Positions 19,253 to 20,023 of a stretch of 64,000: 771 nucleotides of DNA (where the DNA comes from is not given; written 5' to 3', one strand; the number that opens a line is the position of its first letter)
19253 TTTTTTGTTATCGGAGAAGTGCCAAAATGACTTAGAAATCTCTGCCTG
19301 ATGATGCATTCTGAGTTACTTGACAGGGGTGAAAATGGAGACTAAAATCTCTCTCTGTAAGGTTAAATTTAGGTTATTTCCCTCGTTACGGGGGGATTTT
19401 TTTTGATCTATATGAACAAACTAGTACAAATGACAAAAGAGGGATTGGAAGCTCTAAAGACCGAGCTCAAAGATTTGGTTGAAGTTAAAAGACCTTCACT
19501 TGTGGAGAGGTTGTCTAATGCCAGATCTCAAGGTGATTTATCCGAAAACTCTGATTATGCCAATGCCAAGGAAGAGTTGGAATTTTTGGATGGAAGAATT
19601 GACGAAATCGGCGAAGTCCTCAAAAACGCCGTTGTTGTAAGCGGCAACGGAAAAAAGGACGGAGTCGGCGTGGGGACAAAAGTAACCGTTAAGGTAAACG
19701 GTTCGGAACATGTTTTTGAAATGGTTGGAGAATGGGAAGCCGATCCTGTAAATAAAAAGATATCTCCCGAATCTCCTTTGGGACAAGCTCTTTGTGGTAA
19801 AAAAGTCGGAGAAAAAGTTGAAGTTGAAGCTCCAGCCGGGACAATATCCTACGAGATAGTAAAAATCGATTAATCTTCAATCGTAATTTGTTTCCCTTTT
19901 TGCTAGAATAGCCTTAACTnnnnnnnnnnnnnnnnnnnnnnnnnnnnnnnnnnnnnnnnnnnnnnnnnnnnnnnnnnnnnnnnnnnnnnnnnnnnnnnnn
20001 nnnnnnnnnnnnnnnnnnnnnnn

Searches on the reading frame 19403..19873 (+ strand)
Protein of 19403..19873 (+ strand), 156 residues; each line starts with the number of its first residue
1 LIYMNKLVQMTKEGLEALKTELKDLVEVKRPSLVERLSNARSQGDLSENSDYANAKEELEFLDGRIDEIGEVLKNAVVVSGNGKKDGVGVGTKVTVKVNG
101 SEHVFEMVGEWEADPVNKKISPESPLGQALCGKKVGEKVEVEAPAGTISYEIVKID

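Call 9: search_protein_families(library=pfam, proteins=[window:19403-19873:+])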
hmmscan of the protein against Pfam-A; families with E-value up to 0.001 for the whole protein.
window:19403-19873:+ (156 aa): 2 families
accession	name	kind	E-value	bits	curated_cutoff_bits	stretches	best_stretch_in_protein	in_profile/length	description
PF03449.20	GreA_GreB_N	-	1.7e-25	89.4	24.5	1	9-78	2-71/71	Transcription elongation factor, N-terminal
PF01272.25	GreA_GreB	-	2.1e-24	85.7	26.9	1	85-155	3-75/77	Transcription elongation factor, GreA/GreB, C-term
